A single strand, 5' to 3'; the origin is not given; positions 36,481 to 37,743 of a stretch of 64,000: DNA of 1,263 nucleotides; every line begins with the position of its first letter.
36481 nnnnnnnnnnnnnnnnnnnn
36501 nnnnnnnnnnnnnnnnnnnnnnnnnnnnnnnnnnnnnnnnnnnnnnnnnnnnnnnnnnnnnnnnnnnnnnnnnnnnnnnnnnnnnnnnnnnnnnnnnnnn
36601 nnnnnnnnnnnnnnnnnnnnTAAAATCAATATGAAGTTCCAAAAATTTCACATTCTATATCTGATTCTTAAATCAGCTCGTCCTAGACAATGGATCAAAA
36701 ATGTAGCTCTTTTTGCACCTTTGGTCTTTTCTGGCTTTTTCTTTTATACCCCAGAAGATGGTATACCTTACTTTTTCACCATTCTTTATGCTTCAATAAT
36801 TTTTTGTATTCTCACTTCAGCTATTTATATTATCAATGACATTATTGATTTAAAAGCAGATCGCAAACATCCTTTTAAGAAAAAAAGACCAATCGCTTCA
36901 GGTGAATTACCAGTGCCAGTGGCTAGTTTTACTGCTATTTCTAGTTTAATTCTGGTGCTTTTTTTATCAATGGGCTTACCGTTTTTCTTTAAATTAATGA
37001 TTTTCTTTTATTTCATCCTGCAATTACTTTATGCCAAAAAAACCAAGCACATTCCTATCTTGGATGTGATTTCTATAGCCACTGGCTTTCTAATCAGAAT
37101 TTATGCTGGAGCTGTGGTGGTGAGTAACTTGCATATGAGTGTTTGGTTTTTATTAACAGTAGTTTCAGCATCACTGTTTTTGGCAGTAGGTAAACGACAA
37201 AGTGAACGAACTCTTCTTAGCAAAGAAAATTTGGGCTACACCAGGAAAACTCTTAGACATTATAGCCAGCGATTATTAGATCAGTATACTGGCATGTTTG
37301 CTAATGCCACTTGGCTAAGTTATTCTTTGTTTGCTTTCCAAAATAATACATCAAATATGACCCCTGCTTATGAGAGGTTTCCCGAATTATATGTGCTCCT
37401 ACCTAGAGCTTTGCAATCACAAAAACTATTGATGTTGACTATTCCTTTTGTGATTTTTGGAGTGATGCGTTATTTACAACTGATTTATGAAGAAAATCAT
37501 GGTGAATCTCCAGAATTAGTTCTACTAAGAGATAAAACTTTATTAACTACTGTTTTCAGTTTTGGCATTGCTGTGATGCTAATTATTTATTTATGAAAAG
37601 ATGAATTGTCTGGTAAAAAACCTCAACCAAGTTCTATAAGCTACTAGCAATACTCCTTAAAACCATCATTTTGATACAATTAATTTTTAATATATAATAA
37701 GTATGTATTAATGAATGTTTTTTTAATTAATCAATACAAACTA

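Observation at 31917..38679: Envelope glycosylation cluster: GT2, GT-C, small membrane protein, WecA-like transferase, DPPR-synthase-like UbiA and an HD phosphohydrolase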

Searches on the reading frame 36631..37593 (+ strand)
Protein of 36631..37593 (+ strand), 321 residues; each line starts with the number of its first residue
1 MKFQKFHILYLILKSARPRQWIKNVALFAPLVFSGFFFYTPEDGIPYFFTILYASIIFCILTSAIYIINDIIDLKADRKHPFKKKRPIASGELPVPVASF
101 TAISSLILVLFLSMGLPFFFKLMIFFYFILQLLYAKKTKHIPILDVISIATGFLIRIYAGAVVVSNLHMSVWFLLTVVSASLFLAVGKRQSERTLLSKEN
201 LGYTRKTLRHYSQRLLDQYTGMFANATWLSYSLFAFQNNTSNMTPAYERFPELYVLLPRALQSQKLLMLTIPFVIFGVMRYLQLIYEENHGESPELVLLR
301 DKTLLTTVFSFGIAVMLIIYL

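Call 3: search_protein_families(library=pfam, proteins=[window:36631-37593:+], max_evalue=0.1)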
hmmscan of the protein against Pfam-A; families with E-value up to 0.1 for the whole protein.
window:36631-37593:+ (321 aa): 1 family
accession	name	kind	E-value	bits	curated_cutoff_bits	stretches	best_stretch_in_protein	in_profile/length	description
PF01040.23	UbiA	-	1.5e-17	64.2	34.2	1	34-190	7-161/250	UbiA prenyltransferase family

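Call 4: search_protein_families(library=ncbifam, proteins=[window:36631-37593:+], max_evalue=0.1)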
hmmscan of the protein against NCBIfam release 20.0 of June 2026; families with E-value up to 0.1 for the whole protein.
window:36631-37593:+ (321 aa): 15 families
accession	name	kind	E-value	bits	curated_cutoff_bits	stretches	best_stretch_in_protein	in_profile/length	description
NF008978.0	PRK12324.1-4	equivalog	8.5e-62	208.9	207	1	12-321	35-321/322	decaprenyl-phosphate phosphoribosyltransferase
NF008977.0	PRK12324.1-2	equivalog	3.6e-59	200.6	234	2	9-242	2-228/297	decaprenyl-phosphate phosphoribosyltransferase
NF008976.0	PRK12324.1-1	equivalog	1.4e-43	149.5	474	1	12-242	21-248/306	decaprenyl-phosphate phosphoribosyltransferase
NF006088.0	PRK08238.1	equivalog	3.4e-43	148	351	1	11-259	194-434/482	UbiA family prenyltransferase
NF009523.0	PRK12884.1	equivalog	2.8e-12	46.4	269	1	44-177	33-163/279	prenyltransferase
TIGR01475.1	ubiA_other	subfamily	2.5e-07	30.4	180.8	1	26-183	14-170/282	UbiA-like polyprenyltransferase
NF035940.1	prenyl_rel_EboC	equivalog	1e-05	25.1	250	1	60-175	50-163/292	UbiA-like protein EboC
NF009521.0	PRK12882.1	equivalog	2.1e-05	23.9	296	1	53-179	43-170/280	geranylgeranylglycerol-phosphate geranylgeranyltransferase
NF009514.0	PRK12873.1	equivalog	2.2e-05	23.9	246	1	21-182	19-183/297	4-hydroxybenzoate polyprenyltransferase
NF009522.0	PRK12883.1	equivalog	3.1e-05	23.6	353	1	46-170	34-156/279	geranylgeranylglycerol-phosphate geranylgeranyltransferase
TIGR01473.1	cyoE_ctaB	equivalog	6.4e-05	22.9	210.3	1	46-178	32-167/281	heme o synthase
TIGR01474.1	ubiA_proteo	equivalog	7.7e-05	22.3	275.45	1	27-174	19-166/282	4-hydroxybenzoate octaprenyltransferase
NF009609.0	PRK13106.1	equivalog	0.00077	18.9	349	1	30-172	32-171/301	prenyltransferase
NF009516.0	PRK12875.1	equivalog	0.0096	15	205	1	9-150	17-158/292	prenyltransferase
NF005742.0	PRK07566.1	equivalog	0.011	14.9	313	1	7-136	26-151/315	chlorophyll synthase ChlG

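Call 8: search_solved_structures(query=window:36631-37593:+, max_evalue=0.01, show_alignments=1)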
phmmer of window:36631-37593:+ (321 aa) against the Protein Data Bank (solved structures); distinct sequences matched with E-value up to 0.01: 2.
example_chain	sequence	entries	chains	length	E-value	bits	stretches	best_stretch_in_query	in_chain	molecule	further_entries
8j8j_D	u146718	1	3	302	3.4e-34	121.9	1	11-239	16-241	Decaprenyl-phosphate phosphoribosyltransferase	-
8j8k_A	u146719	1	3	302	4e-25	92.1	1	11-239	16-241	Decaprenyl-phosphate phosphoribosyltransferase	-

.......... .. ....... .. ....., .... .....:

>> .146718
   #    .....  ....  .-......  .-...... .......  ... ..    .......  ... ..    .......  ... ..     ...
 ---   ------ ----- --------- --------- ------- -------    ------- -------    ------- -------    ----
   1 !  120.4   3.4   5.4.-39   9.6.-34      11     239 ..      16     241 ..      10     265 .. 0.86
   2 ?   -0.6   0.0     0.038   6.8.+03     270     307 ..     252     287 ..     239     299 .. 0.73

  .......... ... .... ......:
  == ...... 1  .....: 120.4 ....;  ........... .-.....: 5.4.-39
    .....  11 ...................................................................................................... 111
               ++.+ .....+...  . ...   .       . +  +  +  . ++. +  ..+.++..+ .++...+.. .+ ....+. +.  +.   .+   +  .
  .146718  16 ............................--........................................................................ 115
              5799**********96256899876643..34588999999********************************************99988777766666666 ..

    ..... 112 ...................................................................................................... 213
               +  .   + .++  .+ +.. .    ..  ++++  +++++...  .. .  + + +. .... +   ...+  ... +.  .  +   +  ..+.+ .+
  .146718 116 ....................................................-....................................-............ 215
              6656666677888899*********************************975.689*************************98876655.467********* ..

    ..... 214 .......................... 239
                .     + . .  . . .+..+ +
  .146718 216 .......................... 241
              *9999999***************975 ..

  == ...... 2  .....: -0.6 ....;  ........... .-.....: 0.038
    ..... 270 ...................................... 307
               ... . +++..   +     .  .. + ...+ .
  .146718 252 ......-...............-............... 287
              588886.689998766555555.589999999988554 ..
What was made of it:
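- The match to PDB 8j8j (Rv3806c) has E=3.4e-34 (call 8).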

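Call 11: find_encoding_contigs(protein=window:36631-37593:+, flank=10000, max_places=6)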
Protein window:36631-37593:+ (321 aa): 3 contigs read that carry it; 1 place shown.
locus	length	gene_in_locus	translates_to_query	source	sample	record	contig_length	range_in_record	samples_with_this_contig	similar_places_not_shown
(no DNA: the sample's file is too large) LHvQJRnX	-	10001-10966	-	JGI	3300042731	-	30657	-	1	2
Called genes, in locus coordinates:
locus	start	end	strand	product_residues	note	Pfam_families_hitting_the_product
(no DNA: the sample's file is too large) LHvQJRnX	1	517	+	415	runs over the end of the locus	-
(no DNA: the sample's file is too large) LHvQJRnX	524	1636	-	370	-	PF02646:RmuC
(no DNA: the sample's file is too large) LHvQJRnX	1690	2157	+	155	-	-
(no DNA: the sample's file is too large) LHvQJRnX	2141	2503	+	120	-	PF01371:Trp_repressor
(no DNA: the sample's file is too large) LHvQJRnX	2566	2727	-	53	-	-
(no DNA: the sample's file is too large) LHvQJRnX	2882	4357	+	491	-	PF00133:tRNA-synt_1, PF09334:tRNA-synt_1g, PF00133:tRNA-synt_1, PF01406:tRNA-synt_1e, PF08264:Anticodon_1 (weak)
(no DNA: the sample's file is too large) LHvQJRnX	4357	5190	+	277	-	PF01026:TatD_DNase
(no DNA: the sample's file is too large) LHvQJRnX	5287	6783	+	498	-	PF13632:Glyco_trans_2_3 (weak)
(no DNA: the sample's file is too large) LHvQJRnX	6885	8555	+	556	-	-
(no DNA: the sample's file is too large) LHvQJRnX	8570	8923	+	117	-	-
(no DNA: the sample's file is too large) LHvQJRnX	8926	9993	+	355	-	PF00953:Glycos_transf_4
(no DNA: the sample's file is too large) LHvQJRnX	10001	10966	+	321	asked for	PF01040:UbiA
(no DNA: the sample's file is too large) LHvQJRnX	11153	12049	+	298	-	-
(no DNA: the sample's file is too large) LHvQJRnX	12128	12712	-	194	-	PF02545:Maf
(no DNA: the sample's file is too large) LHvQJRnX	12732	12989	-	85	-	-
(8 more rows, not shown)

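Call 25: find_related_loci(query=A1, collection=genome_contigs, flank=10000)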
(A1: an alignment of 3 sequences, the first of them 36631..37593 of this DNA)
Query A1 (321 aa) in genome_contigs; peptide patterns used: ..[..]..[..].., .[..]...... (x = any residue, [..] = any of these).
599 stretches matched a pattern (row limit reached: there are more); 546 encode a relative of the query (tblastn E <= 1e-3); the best 80 are kept; 80 distinct loci.
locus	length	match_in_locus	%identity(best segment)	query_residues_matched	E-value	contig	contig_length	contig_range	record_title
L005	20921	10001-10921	72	10-320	1e-147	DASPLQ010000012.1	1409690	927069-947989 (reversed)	MAG TPA_asm: Vitreimonas sp. isolate SMAG_U12069 k141_91001, whole genome shotgun sequence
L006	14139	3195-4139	72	6-321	1e-143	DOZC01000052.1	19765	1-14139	MAG TPA_asm: Candidatus Paceibacterota bacterium isolate UBA9650 contig_47612, whole genome shotgun sequence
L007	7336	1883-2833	67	9-321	2e-138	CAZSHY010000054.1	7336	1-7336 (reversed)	MAG TPA_asm: uncultured Pseudomonadales bacterium isolate SRP286056_co1_709 genome assembly, contig: NODE_13873_length_7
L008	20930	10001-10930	68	8-321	1e-137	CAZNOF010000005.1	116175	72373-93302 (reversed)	MAG TPA_asm: uncultured Pseudomonadales bacterium isolate SRP170004_co1_5 genome assembly, contig: NODE_170_length_11617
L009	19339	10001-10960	67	1-321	5e-137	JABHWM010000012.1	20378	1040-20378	MAG: Candidatus Paceibacterota bacterium isolate SI047_bin131 k141_521607, whole genome shotgun sequence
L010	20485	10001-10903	70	10-312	1e-135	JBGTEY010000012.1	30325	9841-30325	MAG: Patescibacteria group bacterium isolate JTS-RE179 k141_2998211, whole genome shotgun sequence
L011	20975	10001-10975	65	5-321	2e-135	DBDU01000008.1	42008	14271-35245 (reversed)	MAG TPA_asm: Patescibacteria group bacterium UBA924 UBA924_contig_315, whole genome shotgun sequence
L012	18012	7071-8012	63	7-320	6e-134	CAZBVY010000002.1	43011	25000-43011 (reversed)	MAG TPA_asm: uncultured Pseudomonadales bacterium isolate binchicken_co212_140 genome assembly, contig: NODE_1390_length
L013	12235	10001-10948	71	7-321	4e-134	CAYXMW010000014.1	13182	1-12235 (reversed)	MAG TPA_asm: uncultured Pseudomonadales bacterium isolate SRP191223_co1_89 genome assembly, contig: NODE_5136_length_131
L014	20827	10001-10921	69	11-320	4e-133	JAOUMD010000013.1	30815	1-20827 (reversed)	MAG: Candidatus Paceibacterota bacterium isolate 8_1_July_SF_Bin25 8_1_July_SF_Bin25_scaffold_389_c1, whole genome shotg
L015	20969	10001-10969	64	9-321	1e-132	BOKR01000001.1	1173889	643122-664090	MAG: Patescibacteria group bacterium BroJett025 DNA, sequence1, whole genome shotgun sequence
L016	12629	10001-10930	64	7-320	2e-132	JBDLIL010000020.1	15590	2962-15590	MAG: Patescibacteria group bacterium isolate MAG029 MAG029_20, whole genome shotgun sequence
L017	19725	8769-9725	64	2-321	2e-132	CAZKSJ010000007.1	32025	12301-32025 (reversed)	MAG TPA_asm: uncultured Pseudomonadales bacterium isolate SRP239243_co2_85 genome assembly, contig: NODE_2005_length_320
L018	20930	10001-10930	66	9-321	3e-131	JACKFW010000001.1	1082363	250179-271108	MAG: Pseudomonadales bacterium isolate HK-STAS-PATE-15 HK-STAS-PATE-15_1, whole genome shotgun sequence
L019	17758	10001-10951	65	3-320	8e-131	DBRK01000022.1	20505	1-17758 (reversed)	MAG TPA_asm: Patescibacteria group bacterium UBA1370 UBA1370_contig_6418, whole genome shotgun sequence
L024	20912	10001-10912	64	10-321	1e-120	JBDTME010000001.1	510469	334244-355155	MAG: Patescibacteria group bacterium isolate cluster3_bin.119 NODE_5_length_510469_cov_14.881851, whole genome shotgun s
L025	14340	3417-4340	59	7-321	8e-114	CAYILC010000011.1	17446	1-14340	MAG TPA_asm: uncultured Pseudomonadales bacterium isolate ERP119705_co23_558 genome assembly, contig: NODE_3009_length_1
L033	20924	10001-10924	48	7-320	1e-80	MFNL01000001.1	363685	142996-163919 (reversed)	MAG: Candidatus Levybacteria bacterium RIFCSPHIGHO2_01_FULL_37_17 rifcsphigho2_01_scaffold_35, whole genome shotgun sequ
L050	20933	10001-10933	44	7-321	7e-77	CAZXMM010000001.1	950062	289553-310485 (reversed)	MAG TPA_asm: uncultured Gammaproteobacteria bacterium isolate SRP173033_co1_283 genome assembly, contig: NODE_1_length_9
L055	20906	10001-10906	45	9-320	5e-76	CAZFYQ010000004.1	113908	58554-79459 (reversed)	MAG TPA_asm: uncultured Gammaproteobacteria bacterium isolate SRP200132_co1_341 genome assembly, contig: NODE_162_length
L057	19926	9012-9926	46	7-321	1e-75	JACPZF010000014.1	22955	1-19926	MAG: Candidatus Gottesmanbacteria bacterium isolate NC_groundwater_882_Pr1_S2p5_40_13 Montesol18_S2p5_coassembly_scaffol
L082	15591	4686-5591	45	10-321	7e-73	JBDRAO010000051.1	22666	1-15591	MAG: bacterium isolate MEGAHIT-group-1.1005 k141_1285720, whole genome shotgun sequence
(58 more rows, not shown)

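Call 30: search_protein_families(library=pfam, proteins=[L033:10938-11774:-, L033:11804-13441:-, L055:10913-11722:-, L014:10935-12578:+, L082:5552-6877:+, L025:4348-5313:-, L024:10929-11936:-, L057:9944-11668:-, L050:10976-11854:-, L055:6876-8648:+], max_evalue=0.01)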
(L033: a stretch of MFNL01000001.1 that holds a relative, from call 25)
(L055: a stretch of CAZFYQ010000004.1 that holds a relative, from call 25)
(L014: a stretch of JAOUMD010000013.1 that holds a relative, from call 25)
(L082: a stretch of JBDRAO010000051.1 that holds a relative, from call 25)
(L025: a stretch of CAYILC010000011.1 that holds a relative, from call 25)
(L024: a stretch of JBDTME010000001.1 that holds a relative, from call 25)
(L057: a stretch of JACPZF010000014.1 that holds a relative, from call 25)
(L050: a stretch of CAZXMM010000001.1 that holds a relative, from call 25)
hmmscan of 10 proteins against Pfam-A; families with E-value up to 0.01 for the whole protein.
L033:10938-11774:- (279 aa): 3 families
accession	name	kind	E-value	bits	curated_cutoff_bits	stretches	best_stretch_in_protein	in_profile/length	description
PF08308.17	PEGA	-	2.8e-17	62.8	20.8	2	125-172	3-50/71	PEGA domain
PF08239.17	SH3_3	-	3e-16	59.8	27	1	224-274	2-52/54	Bacterial SH3 domain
PF00018.34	SH3_1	-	0.0024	17.9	22.9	1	242-270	17-46/48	SH3 domain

L033:11804-13441:- (546 aa): 1 family
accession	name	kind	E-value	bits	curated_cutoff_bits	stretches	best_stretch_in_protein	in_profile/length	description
PF00118.29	Cpn60_TCP1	-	2.3e-73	248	34.3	1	22-529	1-489/490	TCP-1/cpn60 chaperonin family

L055:10913-11722:- (270 aa): 4 families
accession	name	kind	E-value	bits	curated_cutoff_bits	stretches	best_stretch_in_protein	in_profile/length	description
PF08308.17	PEGA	-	8.8e-23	80.4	20.8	2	120-182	4-67/71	PEGA domain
PF08239.17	SH3_3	-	9.3e-09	35.8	27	1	212-263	2-54/54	Bacterial SH3 domain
PF22820.2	TcaA_3rd_4th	-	7.6e-05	23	27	0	120-142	5-27/73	TcaA protein 3rd/4th domain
PF16355.11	DUF4982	-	0.00042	20.7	23.9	0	39-99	7-54/61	Domain of unknown function (DUF4982)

L014:10935-12578:+ (548 aa): 2 families
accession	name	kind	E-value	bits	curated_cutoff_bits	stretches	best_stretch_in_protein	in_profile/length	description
PF10131.15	PTPS_related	-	3.8e-16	59.1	26.4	1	68-420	6-330/621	6-pyruvoyl-tetrahydropterin synthase related domain; membrane protein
PF11847.13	GT-C_AftD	-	0.0052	15.2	26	1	95-231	82-214/661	Alpha-(1->3)-arabinofuranosyltransferase, N-terminal GT-C domain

L082:5552-6877:+ (442 aa): 1 family
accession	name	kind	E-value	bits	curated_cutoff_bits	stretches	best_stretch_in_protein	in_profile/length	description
PF04932.20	Wzy_C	-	6.5e-11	42.7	31.7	1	219-385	3-149/149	O-Antigen ligase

L025:4348-5313:- (322 aa): 3 families
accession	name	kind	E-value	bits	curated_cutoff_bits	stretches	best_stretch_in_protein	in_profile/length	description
PF08308.17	PEGA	-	2.9e-16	59.5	20.8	2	133-199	3-69/71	PEGA domain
PF08239.17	SH3_3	-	1.7e-05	25.4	27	1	268-317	3-52/54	Bacterial SH3 domain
PF06347.19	SH3_4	-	0.0051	17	24.1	0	297-314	33-50/56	Bacterial SH3 domain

L024:10929-11936:- (336 aa): 2 families
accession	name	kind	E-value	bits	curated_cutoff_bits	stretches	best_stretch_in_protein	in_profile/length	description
PF08308.17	PEGA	-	1.8e-18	66.6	20.8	2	154-219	4-69/71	PEGA domain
PF08239.17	SH3_3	-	3.5e-10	40.4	27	1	284-333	3-53/54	Bacterial SH3 domain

L057:9944-11668:- (575 aa): 5 families
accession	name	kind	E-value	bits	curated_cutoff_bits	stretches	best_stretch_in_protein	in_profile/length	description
PF17991.7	Thioredoxin_10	-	4.3e-29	102.3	27.1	1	432-575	1-142/142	Thioredoxin like C-terminal domain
PF08534.16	Redoxin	-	7.8e-14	52.1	26.6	1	265-401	3-142/148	Redoxin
PF00578.27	AhpC-TSA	-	2.2e-13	50.7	26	1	266-388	3-123/124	AhpC/TSA family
PF02683.22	DsbD_TM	-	7.9e-13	48.6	27.1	1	3-210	3-214/219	Cytochrome C biogenesis protein transmembrane domain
PF13905.12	Thioredoxin_8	-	6.8e-10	39.6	27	1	291-385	1-93/94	Thioredoxin-like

L050:10976-11854:- (293 aa): 2 families
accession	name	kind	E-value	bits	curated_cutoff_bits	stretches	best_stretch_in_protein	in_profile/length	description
PF08308.17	PEGA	-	6.3e-15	55.3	20.8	2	128-194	2-68/71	PEGA domain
PF08239.17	SH3_3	-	5.8e-08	33.2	27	1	240-290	2-54/54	Bacterial SH3 domain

L055:6876-8648:+ (591 aa): 1 family
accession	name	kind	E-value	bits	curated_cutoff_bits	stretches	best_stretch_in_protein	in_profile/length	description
PF13641.12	Glyco_tranf_2_3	-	0.0017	18.9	27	1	185-309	5-110/230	Glycosyltransferase like family 2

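Call 90: list_cluster_members(proteins=[window:36631-37593:+, window:35556-36620:+, window:31917-33410:+, L001:11065-12042:+, L003:11005-11967:+, L001:9995-11047:+, L003:9951-11015:+, L001:12049-13398:+, L003:9602-9943:+, L001:9628-9990:+])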
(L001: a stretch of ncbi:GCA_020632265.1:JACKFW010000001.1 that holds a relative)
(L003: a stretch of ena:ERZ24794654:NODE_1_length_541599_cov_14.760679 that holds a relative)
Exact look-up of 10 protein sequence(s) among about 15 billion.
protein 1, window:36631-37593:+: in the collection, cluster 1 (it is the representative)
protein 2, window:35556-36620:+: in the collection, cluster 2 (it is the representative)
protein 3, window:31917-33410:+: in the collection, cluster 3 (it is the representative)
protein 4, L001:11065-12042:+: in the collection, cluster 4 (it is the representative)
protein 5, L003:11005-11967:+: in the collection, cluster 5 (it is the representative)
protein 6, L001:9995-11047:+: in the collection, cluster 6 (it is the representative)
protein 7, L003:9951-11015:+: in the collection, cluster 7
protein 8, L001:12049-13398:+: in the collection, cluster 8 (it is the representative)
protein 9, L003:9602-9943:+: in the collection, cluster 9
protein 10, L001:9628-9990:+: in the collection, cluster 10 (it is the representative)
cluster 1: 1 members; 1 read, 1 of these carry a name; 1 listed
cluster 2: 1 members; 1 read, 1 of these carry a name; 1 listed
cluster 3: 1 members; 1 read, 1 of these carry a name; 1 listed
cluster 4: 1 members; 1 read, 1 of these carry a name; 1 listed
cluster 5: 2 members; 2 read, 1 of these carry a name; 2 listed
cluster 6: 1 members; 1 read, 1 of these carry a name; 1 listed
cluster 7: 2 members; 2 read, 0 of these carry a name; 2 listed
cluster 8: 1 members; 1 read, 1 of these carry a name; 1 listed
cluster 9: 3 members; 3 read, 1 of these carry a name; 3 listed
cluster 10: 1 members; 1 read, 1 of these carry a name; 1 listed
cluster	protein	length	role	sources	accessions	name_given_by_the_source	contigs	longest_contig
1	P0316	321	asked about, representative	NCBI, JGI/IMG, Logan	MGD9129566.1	MAG: UbiA prenyltransferase family protein [Candidatus Woesebacteria bacterium] | 4-hydroxybenzoate polyprenyltransferase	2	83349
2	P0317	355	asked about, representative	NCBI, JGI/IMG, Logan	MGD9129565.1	MAG: MraY family glycosyltransferase [Candidatus Woesebacteria bacterium] | UDP-GlcNAc:undecaprenyl-phosphate GlcNAc-1-phosphate transferase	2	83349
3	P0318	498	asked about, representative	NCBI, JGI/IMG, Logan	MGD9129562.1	MAG: glycosyltransferase family 2 protein [Candidatus Woesebacteria bacterium] | hypothetical protein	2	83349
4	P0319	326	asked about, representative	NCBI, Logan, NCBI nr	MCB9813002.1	MAG: UbiA prenyltransferase family protein [Pseudomonadales bacterium] | UbiA prenyltransferase family protein [Pseudomonadales bacterium]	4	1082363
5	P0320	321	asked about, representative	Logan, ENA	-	-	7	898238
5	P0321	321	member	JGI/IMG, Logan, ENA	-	4-hydroxybenzoate polyprenyltransferase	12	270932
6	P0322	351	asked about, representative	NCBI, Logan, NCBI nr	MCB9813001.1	MAG: undecaprenyl/decaprenyl-phosphate alpha-N-acetylglucosaminyl 1-phosphate transferase ... | undecaprenyl/decaprenyl-phosphate alpha-N-acetylglucosaminyl 1-phosphate transferase ...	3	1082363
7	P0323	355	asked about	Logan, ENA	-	-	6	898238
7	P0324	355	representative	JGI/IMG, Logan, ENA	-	-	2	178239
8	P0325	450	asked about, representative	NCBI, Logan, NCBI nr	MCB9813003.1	MAG: phospholipid carrier-dependent glycosyltransferase [Pseudomonadales bacterium] | phospholipid carrier-dependent glycosyltransferase [Pseudomonadales bacterium]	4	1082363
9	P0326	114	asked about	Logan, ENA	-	-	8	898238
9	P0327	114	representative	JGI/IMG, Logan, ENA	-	-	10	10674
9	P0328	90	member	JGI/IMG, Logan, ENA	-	hypothetical protein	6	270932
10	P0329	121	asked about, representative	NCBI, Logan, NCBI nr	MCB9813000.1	MAG: hypothetical protein H6772_01205 [Pseudomonadales bacterium] | hypothetical protein [Pseudomonadales bacterium]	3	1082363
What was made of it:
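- Public names are 'UbiA prenyltransferase family protein' (NCBI) and '4-hydroxybenzoate polyprenyltransferase' (JGI) (call 90).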
